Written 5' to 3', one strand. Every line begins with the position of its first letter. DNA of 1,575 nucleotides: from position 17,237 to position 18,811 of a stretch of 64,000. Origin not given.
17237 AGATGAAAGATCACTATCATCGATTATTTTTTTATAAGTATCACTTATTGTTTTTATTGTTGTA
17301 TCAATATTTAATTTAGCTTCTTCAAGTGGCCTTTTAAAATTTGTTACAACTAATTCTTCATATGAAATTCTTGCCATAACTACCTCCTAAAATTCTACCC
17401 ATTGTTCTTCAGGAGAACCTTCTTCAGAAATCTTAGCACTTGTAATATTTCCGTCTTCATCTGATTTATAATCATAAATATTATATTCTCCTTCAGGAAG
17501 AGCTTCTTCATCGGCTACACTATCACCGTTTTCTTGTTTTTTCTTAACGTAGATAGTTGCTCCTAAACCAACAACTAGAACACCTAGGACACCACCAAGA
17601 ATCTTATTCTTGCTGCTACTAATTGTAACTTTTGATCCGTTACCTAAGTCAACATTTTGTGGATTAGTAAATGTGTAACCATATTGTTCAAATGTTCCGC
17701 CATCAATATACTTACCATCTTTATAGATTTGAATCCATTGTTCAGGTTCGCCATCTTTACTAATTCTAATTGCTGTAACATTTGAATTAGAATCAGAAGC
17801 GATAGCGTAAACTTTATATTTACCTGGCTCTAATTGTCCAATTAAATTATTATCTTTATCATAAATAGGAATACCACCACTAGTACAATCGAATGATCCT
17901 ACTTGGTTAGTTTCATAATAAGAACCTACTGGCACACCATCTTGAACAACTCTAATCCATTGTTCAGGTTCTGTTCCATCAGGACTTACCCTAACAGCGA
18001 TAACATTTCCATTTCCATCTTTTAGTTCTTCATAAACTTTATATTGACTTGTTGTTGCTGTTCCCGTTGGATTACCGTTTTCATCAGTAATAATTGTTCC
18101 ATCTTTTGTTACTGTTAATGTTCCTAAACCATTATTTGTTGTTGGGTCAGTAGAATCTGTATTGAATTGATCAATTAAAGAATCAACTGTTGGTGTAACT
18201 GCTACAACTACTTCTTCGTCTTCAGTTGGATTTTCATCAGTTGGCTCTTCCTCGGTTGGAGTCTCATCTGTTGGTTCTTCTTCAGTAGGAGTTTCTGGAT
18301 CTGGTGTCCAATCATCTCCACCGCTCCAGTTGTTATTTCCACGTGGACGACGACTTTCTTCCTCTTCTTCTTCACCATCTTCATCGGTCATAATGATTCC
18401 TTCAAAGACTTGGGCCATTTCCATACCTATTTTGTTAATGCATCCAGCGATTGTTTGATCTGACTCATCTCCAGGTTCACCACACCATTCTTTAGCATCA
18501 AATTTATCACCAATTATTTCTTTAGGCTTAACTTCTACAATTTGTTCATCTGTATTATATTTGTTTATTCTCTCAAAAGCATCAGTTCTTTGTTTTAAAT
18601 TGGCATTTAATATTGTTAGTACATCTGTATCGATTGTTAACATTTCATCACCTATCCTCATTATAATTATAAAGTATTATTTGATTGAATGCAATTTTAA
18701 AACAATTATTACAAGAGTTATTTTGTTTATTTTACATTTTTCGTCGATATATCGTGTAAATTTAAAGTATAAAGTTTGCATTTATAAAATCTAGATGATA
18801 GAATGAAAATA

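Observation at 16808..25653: Two WXG100-pair loci, each next to a signal-peptide-less, C-terminally anchored repeat protein: candidate ESX/T7SS-like substrate module with no ATPase in the window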

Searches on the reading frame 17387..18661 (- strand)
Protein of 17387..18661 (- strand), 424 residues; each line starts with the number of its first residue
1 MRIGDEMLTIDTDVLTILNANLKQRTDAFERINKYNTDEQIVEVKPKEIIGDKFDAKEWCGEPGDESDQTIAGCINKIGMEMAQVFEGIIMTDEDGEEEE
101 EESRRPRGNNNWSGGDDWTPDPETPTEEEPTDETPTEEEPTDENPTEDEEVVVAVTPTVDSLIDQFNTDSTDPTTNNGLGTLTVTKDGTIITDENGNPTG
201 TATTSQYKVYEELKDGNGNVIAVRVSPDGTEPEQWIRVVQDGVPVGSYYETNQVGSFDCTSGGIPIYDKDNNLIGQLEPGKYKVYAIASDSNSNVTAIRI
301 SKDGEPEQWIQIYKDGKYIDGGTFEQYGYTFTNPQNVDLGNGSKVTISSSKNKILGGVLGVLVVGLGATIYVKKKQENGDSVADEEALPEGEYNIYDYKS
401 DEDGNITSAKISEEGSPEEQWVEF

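Call 3: search_protein_families(library=pfam, max_evalue=1, proteins=[window:17387-18661:-])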
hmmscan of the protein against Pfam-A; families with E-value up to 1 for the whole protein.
window:17387-18661:- (424 aa): 2 families
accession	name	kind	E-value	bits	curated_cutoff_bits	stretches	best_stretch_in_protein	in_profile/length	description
PF12396.14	DUF3659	-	0.0022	18.3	24.8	0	179-203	3-26/61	Protein of unknown function (DUF3659)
PF15600.11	Imm64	-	0.04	14.3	25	0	288-325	41-78/207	Immunity protein 64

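Call 4: search_protein_families(library=ncbifam, max_evalue=1, proteins=[window:17387-18661:-])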
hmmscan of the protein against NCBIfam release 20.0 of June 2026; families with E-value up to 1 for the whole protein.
window:17387-18661:- (424 aa): 0 families

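Call 14: find_homologous_proteins(query=window:17387-18661:-, max_evalue=0.01)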
Query window:17387-18661:- (424 aa): 26 proteins with E <= 0.01 among 8000 candidates.
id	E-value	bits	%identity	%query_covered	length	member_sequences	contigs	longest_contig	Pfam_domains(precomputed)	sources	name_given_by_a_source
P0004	2.1e-275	931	100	99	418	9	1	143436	-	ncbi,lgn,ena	-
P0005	7.5e-228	775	82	99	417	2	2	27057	-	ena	-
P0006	2.1e-172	592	67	98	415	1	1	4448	-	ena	-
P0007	6.9e-168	577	65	98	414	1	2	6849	-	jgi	-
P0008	1.9e-145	503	60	98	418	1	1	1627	-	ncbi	-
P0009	4.8e-142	492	58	98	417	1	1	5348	-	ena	-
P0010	4.4e-141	489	68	59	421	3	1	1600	PF15600.11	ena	-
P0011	7.3e-141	488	55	98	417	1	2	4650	PF15600.11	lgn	-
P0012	1.7e-140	487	57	98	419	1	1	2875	-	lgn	-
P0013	1.9e-140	487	54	98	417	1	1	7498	PF15600.11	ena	-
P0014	2.0e-140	487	54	98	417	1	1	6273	PF15600.11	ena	-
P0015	1.1e-137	478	55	98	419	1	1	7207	PF15600.11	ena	-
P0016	3.7e-135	469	54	98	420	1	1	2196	PF15600.11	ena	-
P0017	7.4e-132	458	55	98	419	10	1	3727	PF15600.11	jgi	-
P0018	2.7e-129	450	64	60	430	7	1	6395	-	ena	-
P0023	5.6e-117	409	50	99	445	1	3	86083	-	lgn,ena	-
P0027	1.6e-74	269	41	56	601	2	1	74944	PF23381.2,PF05593.20,PF12396.15,PF13860.13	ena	-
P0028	2.2e-66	243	38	56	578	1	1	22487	PF05593.20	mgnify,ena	mgnify:CR=1 FL=1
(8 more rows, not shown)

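Call 15: find_encoding_contigs(protein=P0027, flank=10000, max_places=2)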
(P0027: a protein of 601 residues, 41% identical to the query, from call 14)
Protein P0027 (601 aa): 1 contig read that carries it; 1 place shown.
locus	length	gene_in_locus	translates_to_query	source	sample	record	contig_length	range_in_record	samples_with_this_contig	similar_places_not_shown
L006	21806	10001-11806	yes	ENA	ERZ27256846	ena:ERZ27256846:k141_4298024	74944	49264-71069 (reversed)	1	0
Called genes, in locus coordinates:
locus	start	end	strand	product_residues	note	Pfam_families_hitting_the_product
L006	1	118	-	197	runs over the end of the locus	-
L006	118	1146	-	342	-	PF07819:PGAP1 (faint), PF11187:Mbeg1-like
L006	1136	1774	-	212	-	PF12917:YfbR-like (weak), PF13023:HD_3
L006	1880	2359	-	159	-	PF00300:His_Phos_1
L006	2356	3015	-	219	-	PF01048:PNP_UDP_1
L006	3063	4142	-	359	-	PF01381:HTH_3, PF12844:HTH_19, PF13560:HTH_31 (weak)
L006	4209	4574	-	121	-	-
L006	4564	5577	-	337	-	PF13529:Peptidase_C39_2, PF03412:Peptidase_C39 (faint)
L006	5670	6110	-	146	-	PF12682:Flavodoxin_4 (weak)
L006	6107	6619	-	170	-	PF13673:Acetyltransf_10, PF00583:Acetyltransf_1, PF13508:Acetyltransf_7, PF08445:FR47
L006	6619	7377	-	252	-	PF07907:YibE_F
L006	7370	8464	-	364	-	PF07907:YibE_F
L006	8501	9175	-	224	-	PF01569:PAP2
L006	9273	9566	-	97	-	-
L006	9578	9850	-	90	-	PF06013:WXG100 (weak)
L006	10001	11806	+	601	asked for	PF23381:Beta-prop_IFT122_1st (faint), PF13860:FlgD_ig (faint), PF05593:RHS_repeat (faint), PF12396:DUF3659 (faint)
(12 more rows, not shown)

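Call 16: find_encoding_contigs(protein=P0023, flank=10000, max_places=2)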
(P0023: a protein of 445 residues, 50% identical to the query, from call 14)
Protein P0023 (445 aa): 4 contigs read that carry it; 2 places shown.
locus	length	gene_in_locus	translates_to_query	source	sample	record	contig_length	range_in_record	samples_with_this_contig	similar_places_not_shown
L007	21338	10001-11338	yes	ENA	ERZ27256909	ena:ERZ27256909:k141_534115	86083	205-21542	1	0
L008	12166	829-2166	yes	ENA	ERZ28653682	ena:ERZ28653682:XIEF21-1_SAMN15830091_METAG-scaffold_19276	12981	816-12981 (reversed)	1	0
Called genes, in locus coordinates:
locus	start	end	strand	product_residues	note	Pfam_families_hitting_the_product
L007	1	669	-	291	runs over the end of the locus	?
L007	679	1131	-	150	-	PF02590:SPOUT_MTase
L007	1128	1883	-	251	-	PF00753:Lactamase_B, PF23023:Anti-Pycsar_Apyc1, PF13483:Lactamase_B_3, PF16661:Lactamase_B_6 (faint), PF12706:Lactamase_B_2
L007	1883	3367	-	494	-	PF01476:LysM, PF07501:G5, PF01551:Peptidase_M23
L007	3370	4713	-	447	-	PF00772:DnaB, PF03796:DnaB_C, PF13481:AAA_25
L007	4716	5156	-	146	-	PF01281:Ribosomal_L9_N, PF03948:Ribosomal_L9_C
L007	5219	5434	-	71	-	PF01084:Ribosomal_S18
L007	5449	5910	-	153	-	PF00436:SSB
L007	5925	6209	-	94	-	PF01250:Ribosomal_S6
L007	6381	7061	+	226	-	-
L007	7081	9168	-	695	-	PF05621:TniB (weak), PF23569:NBD_SMAX1, PF00004:AAA, PF17871:AAA_lid_9, PF00004:AAA, PF07724:AAA_2, PF07728:AAA_5, PF10431:ClpB_D2-small, +9 more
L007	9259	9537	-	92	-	PF06013:WXG100 (weak)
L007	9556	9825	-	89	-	-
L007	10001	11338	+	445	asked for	-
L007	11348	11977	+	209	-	-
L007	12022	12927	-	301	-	PF18075:FtsX_ECD, PF02687:FtsX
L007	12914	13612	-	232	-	PF00005:ABC_tran, PF02463:SMC_N (weak), PF13304:AAA_21 (faint)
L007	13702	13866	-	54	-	-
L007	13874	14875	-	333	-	PF00044:Gp_dh_N, PF02800:Gp_dh_C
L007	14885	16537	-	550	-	PF00448:SRP54 (faint), PF00485:PRK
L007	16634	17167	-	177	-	PF13302:Acetyltransf_3, PF00583:Acetyltransf_1, PF13420:Acetyltransf_4, PF13523:Acetyltransf_8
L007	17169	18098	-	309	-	PF10298:WhiA_N, PF14527:LAGLIDADG_WhiA, PF14528:LAGLIDADG_3 (weak), PF02650:HTH_WhiA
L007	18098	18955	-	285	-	PF01790:LGT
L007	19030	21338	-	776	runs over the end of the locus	-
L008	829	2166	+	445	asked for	-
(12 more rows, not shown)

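Call 17: find_encoding_contigs(protein=P0028, flank=10000, max_places=2)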
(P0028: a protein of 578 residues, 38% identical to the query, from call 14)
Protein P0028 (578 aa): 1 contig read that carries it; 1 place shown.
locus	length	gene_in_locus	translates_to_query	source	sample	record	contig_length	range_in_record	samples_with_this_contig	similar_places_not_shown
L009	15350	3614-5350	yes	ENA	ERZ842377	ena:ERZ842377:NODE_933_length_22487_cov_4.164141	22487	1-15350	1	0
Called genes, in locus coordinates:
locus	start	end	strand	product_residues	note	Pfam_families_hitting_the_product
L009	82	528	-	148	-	PF00149:Metallophos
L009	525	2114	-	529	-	PF14532:Sigma54_activ_2 (faint), PF00004:AAA, PF01078:Mg_chelatase (faint), PF13401:AAA_22 (faint), PF20720:nSTAND3 (weak), PF17866:AAA_lid_6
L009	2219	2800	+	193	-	PF00574:CLP_protease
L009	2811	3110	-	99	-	-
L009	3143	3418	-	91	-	-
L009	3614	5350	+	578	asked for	PF05593:RHS_repeat (faint)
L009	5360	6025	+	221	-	-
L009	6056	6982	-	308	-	PF10298:WhiA_N, PF14527:LAGLIDADG_WhiA, PF02650:HTH_WhiA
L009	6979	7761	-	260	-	PF01790:LGT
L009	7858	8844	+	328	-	PF01963:TraB_PrgY_gumN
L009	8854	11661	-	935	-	PF00005:ABC_tran (faint), PF02463:SMC_N (faint), PF03193:RsgA_GTPase (faint), PF13304:AAA_21 (faint), PF13555:AAA_29 (faint), PF20703:nSTAND1 (faint), PF17760:UvrA_inter, PF17755:UvrA_DNA-bind, +1 more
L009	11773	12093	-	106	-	-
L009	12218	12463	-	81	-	PF13083:KH_KhpA-B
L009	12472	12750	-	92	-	PF00886:Ribosomal_S16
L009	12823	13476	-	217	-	PF02698:DUF218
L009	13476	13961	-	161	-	-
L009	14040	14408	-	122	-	PF16320:Ribosomal_L12_N, PF00542:Ribosomal_L12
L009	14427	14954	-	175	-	PF00466:Ribosomal_L10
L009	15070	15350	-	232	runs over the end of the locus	PF00687:Ribosomal_L1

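Call 19: find_related_loci(query=A1, collection=genome_contigs, flank=10000)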
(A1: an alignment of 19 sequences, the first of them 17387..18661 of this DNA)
Query A1 (424 aa) in genome_contigs; peptide patterns used: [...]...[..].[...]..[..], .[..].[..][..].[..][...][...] (x = any residue, [..] = any of these).
137 stretches matched a pattern; 4 encode a relative of the query (tblastn E <= 1e-3); 4 distinct loci.
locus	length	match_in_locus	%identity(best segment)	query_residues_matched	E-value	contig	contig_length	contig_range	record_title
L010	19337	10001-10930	41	174-424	4e-48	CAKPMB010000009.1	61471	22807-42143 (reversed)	MAG: uncultured Bacilli bacterium isolate REFINED_METABAT215_TOP10_CONTIGS_1500_ASSEMBLY_K77_MERGED__Hadza_MoBio_hadza-A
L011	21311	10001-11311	39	173-424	9e-39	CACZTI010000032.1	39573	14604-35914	MAG: uncultured Erysipelotrichaceae bacterium isolate RUG12925 genome assembly, contig: RUG12925_asm_32, whole genome sh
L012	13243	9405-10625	38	169-424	3e-36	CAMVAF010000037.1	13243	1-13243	MAG TPA_asm: uncultured Clostridia bacterium isolate SRR8387715_bin.72_metaWRAP_v1.3_MAG genome assembly, contig: ERZ142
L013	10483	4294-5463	36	174-424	4e-30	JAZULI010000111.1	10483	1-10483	MAG: Bacilli bacterium isolate T1900044913_TS20190379.MAGScoT_cleanbin_000018 SGB_3320_k141_1122877, whole genome shotgu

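Call 37: predict_structure(alignment_id=A1)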
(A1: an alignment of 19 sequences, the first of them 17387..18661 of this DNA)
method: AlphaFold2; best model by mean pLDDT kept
length: 424 residues; sequences in the alignment: 19
mean_pLDDT: 54.6   pTM: 0.36
mean pLDDT of the five models: 54.6, 54.4, 53.4, 51.6, 49.5
residues with pLDDT >= 90: 0; 70-90: 128; 50-70: 108; < 50: 188
segments of 3 or more residues with pLDDT < 50: 1-11, 33-56, 82-176, 333-386
pLDDT, mean of each block of 10 residues (from residue 1): 37 55 61 44 39 48 59 58 41 32 32 31 38 34 27 27 26 44 78 83 77 79 77 81 78 79 80 85 80 73 80 68 70 41 32 26 27 34 46 64 61 61 62
secondary structure, 60 per line:
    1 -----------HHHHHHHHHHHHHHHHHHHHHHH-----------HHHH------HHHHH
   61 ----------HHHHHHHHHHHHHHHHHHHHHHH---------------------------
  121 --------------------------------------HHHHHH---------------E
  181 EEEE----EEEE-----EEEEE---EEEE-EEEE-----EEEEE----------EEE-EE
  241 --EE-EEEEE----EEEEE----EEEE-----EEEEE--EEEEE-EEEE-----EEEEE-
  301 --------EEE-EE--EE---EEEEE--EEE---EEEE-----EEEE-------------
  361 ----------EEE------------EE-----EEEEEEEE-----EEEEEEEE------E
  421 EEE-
elements in order: H12-34 H46-49 H56-60 H71-93 H159-164 E180-184 E189-192 E198-202 E206-209 E211-214 E220-224 E235-237 E246-250 E255-259 E264-267 E273-277 E280-284 E286-289 E295-299 E309-311 E322-326 E329-331 E335-338 E344-347 E371-373 E393-400 E406-413 E420-423

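Call 40: fold_search(model_id=the predicted structure, library=pdb)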
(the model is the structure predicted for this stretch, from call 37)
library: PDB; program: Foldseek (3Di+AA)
matches with E <= 10: 425; with E <= 0.001: 0
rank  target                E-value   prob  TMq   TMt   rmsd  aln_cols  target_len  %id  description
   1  7qeh                  1.8e-03  0.99  0.13  0.34  10.1       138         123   16  LTA-binding domain of SlpA, the S-layer protein from Lactobacillus amylovorus (released 2022-12-14)
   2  8alu                  1.1e-02  0.97  0.14  0.34   9.6       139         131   13  Crystal structure of the teichoic acid binding domain of SlpA, S-layer protein from Lactobacillus acidophilus (aa. 314-4 (released 2023-08-16)
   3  5d74_B                1.4e-02  0.90  0.14  0.23  15.7       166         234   16  The crystal structure of Ly7917 (released 2016-08-17)
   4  7qfg                  3.5e-02  0.90  0.14  0.33   9.8       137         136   12  Crystal structure of S-layer protein SlpA from Lactobacillus acidophilus, domain III (aa 309-444) (released 2022-12-21)
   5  7bhq_B                4.1e-02  0.10  0.07  0.12  16.5       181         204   14  In situ assembled Salmonella FlgD hook cap complex (released 2021-05-05)
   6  1ei5                  6.7e-02  0.16  0.10  0.09  15.3       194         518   11  CRYSTAL STRUCTURE OF A D-AMINOPEPTIDASE FROM OCHROBACTRUM ANTHROPI (released 2000-10-04)
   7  4igl_B                6.7e-02  0.11  0.08  0.06  17.1       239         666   12  Structure of the RHS-repeat containing BC component of the secreted ABC toxin complex from Yersinia entomophaga (released 2013-08-07)
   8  4krt_A                1.0e-01  0.57  0.15  0.17   9.8       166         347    9  X-ray structure of endolysin from clostridium perfringens phage phiSM101 (released 2014-04-02)
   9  6tlb_A                1.0e-01  0.10  0.08  0.14  19.3       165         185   16  Plasmodium falciparum lipocalin (PF3D7_0925900) (released 2020-06-24)
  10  5lug_C                1.1e-01  0.13  0.08  0.15  16.4       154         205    9  Crystal structure of human Spindlin-2B protein in complex with ART(M3L)QTA(2MR)KS peptide (released 2017-09-20)
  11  4krt_B                1.1e-01  0.66  0.15  0.18   8.9       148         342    9  X-ray structure of endolysin from clostridium perfringens phage phiSM101 (released 2014-04-02)
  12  7bhq_A                1.2e-01  0.10  0.08  0.15  15.9       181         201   14  In situ assembled Salmonella FlgD hook cap complex (released 2021-05-05)
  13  3j6b_C                1.2e-01  0.07  0.09  0.13  24.1       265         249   10  Structure of the yeast mitochondrial large ribosomal subunit (released 2014-04-09)
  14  5lug_D                1.3e-01  0.12  0.09  0.17  16.6       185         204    8  Crystal structure of human Spindlin-2B protein in complex with ART(M3L)QTA(2MR)KS peptide (released 2017-09-20)
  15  6hx0                  1.6e-01  0.15  0.09  0.23  15.4       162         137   12  Cell wall binding domain of endolysin from Listeria phage A500. (released 2019-10-30)
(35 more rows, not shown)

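Call 72: find_related_loci(query=A1, collection=metagenome_contigs, flank=10000)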
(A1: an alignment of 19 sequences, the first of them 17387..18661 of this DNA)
Query A1 (424 aa) in metagenome_contigs; peptide patterns used: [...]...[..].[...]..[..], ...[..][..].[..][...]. (x = any residue, [..] = any of these).
314 stretches matched a pattern; 15 encode a relative of the query (tblastn E <= 1e-3); 15 distinct loci.
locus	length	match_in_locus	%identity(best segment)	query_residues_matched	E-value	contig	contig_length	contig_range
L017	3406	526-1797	100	1-424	0e+0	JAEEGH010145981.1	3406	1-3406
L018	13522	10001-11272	100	1-424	0e+0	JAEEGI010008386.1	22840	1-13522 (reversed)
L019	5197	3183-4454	91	1-424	0e+0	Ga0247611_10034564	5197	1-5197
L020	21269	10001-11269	65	1-424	4e-157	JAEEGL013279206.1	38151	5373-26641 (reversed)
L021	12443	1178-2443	55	4-424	2e-126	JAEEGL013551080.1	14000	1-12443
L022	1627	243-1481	60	10-424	9e-130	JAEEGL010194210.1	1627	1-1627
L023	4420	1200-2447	56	8-424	2e-120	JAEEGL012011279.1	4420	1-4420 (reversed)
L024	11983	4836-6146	51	5-424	2e-119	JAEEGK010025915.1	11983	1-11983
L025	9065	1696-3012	50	5-424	5e-118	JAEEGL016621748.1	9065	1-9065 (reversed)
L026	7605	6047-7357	51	5-424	4e-117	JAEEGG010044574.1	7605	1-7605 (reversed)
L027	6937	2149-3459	51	5-424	4e-116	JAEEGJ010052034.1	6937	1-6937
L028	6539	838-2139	52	8-424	4e-104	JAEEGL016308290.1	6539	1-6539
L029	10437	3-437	99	206-424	7e-89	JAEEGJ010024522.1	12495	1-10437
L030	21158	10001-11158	41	179-424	3e-34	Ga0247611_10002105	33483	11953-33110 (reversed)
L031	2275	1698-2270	32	178-422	7e-24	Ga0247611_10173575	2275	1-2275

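Call 85: search_protein_families(library=pfam, alignment_id=A1, max_evalue=0.01)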
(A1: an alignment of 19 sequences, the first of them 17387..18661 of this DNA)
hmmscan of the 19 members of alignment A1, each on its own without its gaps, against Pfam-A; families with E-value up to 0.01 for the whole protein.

A. member 1, window:17387-18661:- (424 aa): 1 family
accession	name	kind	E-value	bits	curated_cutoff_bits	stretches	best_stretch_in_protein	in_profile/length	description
PF12396.14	DUF3659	-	0.0022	18.3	24.8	0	179-203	3-26/61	Protein of unknown function (DUF3659)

B. families by the number of members that match (of 19 scanned): 25 families
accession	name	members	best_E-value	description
PF15600.11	Imm64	12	3.8e-06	Immunity protein 64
PF12396.14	DUF3659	7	4.8e-08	Protein of unknown function (DUF3659)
PF05593.20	RHS_repeat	4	5.4e-08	RHS Repeat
PF15418.12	DUF4625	4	0.00021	Domain of unknown function (DUF4625)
PF05239.21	PRC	3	0.00099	PRC-barrel domain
PF13860.13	FlgD_ig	2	1.1e-08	FlgD Ig-like domain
PF18342.7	LytB_SH3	2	7.1e-07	Endo-beta-N-acetylglucosaminidase LytB SH3 domain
PF25174.1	Beta-prop_THOC3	2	3.4e-06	THOC3 beta-propeller domain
PF21029.3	RMC1_N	2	0.00041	Regulator of MON1-CCZ1 complex, N-terminal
PF19077.6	Big_13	2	0.0013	Bacterial Ig-like domain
PF02974.19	Inh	2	0.0035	Protease inhibitor Inh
PF01357.27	Expansin_C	2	0.0096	Expansin C-terminal domain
PF23389.1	Beta-prop_WDR19_1st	1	4.3e-11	WDR19 first beta-propeller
PF14578.12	GTP_EFTU_D4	1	2.7e-05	Elongation factor Tu domain 4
PF08549.15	SWI-SNF_Ssr4_N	1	4.5e-05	SWI/SNF and RSC complexes subunit Ssr4 N-terminal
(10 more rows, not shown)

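Call 86: find_related_loci(query=A1, collection=viral_contigs, flank=10000)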
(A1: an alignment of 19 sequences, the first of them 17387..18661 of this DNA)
Query A1 (424 aa) in viral_contigs; peptide patterns used: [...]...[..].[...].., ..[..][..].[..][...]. (x = any residue, [..] = any of these).
135 stretches matched a pattern, but none encodes a relative of the query by tblastn (E <= 1e-3).

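Call 94: search_protein_families(library=ncbifam, proteins=[L009:525-2114:-], max_evalue=0.00001)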
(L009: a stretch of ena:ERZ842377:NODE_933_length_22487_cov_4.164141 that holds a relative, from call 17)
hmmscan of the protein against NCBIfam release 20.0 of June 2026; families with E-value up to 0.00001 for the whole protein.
L009:525-2114:- (529 aa): 6 families
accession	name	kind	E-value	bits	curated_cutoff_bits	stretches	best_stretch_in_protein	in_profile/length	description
TIGR02881.1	spore_V_K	equivalog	2.5e-70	236.5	422.95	1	273-523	3-261/261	stage V sporulation protein K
TIGR02880.1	cbbX_cfxQ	equivalog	2e-68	230.7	459.25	1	264-525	9-280/284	CbbX protein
TIGR03922.1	T7SS_EccA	equivalog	2.8e-55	187.9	466.65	1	267-523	267-548/557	type VII secretion AAA-ATPase EccA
TIGR02397.1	dnaX_nterm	equivalog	5.9e-08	32.3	250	0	302-333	29-60/355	DNA polymerase III subunit gamma/tau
NF001679.0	PRK00440.1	equivalog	1.3e-07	31.1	303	1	305-469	34-187/322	replication factor C small subunit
NF042959.1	IteA_antiphage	equivalog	1.7e-06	27.4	510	1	282-388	98-199/367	anti-phage ATPase IteA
